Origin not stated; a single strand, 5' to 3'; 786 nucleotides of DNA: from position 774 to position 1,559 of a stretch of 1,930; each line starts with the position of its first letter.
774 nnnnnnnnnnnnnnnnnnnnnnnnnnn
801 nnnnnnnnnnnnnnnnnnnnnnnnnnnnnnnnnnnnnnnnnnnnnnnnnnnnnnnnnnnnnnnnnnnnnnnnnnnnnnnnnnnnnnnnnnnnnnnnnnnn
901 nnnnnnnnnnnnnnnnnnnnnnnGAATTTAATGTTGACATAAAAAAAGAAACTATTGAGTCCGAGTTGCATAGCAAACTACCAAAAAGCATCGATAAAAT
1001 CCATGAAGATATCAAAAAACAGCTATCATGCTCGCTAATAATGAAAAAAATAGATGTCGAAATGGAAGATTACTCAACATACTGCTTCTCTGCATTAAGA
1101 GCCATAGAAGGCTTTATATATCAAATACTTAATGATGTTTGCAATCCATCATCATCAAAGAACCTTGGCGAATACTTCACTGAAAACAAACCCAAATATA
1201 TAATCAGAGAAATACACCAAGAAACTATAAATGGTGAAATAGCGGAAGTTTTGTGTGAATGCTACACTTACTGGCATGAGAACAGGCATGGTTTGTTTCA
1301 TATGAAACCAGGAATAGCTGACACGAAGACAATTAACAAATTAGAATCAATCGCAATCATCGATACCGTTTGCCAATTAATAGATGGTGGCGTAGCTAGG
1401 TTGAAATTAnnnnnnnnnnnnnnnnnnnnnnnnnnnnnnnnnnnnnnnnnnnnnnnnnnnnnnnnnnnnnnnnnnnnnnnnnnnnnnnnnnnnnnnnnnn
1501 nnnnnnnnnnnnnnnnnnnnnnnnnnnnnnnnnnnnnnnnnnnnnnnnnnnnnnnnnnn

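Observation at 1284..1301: HEPN-type R-x4-H catalytic motif near the toxin C-terminus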

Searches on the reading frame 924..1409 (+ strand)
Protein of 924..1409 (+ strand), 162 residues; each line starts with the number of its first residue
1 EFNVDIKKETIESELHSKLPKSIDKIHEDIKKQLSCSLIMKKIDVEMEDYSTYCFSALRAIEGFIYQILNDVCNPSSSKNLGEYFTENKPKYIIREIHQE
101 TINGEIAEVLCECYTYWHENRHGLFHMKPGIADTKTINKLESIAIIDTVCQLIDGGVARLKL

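Call 42: search_solved_structures(query=A2, max_evalue=10)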
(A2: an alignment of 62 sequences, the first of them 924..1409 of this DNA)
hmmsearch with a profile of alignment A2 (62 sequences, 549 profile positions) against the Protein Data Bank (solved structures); distinct sequences matched with E-value up to 10: 19.
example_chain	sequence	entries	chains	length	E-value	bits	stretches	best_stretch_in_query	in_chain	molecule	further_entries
5hy3_A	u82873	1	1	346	8.6e-112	377.9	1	188-541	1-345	mRNA endoribonuclease LsoA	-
4i8o_A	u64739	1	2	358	1.8e-56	195.3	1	188-518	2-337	TOXIN RNLA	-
6y2p_A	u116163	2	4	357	2.4e-56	194.8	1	191-518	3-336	mRNA endoribonuclease toxin LS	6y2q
6y2r_A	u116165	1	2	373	2.2e-54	188.4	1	192-518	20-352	mRNA endoribonuclease toxin LS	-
6y2s_A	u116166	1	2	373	1.1e-53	186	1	192-518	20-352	mRNA endoribonuclease toxin LS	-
7aex_A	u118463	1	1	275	1.4e-38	136.2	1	281-518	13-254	mRNA endoribonuclease toxin LS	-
2kq2_A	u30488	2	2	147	5.9e-12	48.3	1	63-188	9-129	Ribonuclease H-related protein | Uncharacterized protein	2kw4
6vrd_A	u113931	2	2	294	1.1e-11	47.4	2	4-49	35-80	Ribonuclease H1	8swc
1qhk_A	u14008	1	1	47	1.2e-10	44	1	4-49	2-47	PROTEIN (RIBONUCLEASE HI)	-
3bsu_A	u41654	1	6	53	3.5e-08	35.9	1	3-49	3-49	Ribonuclease H1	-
3h08_A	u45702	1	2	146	0.004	19.2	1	60-189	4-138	Rnh (Ribonuclease H)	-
8swb_A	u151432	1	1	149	0.012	17.6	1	105-190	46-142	Ribonuclease H1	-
2qk9_A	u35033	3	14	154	0.012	17.6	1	105-190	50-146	Ribonuclease H1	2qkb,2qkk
5apq_A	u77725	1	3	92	0.016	17.2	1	341-401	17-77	GENERAL CONTROL PROTEIN GCN4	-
1jxb_A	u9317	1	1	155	0.046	15.6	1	64-192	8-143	Ribonuclease HI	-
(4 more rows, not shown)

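Call 74: predict_structure(alignment_id=A2)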
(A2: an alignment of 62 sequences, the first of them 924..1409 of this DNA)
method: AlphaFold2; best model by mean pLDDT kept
length: 162 residues; sequences in the alignment: 62
mean_pLDDT: 95.6   pTM: 0.90
mean pLDDT of the five models: 95.6, 95.1, 95.0, 94.8, 94.5
residues with pLDDT >= 90: 151; 70-90: 8; 50-70: 3; < 50: 0
segments of 3 or more residues with pLDDT < 50: none
pLDDT, mean of each block of 10 residues (from residue 1): 86 98 98 98 97 98 97 86 96 96 96 98 94 97 98 98 86
secondary structure, 60 per line:
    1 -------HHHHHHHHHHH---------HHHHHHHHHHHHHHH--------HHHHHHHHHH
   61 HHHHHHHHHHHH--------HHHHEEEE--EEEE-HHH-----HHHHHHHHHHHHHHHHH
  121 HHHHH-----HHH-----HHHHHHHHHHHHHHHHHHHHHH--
elements in order: H8-18 H28-42 H51-72 H81-84 E85-88 E91-94 H104-125 H139-160
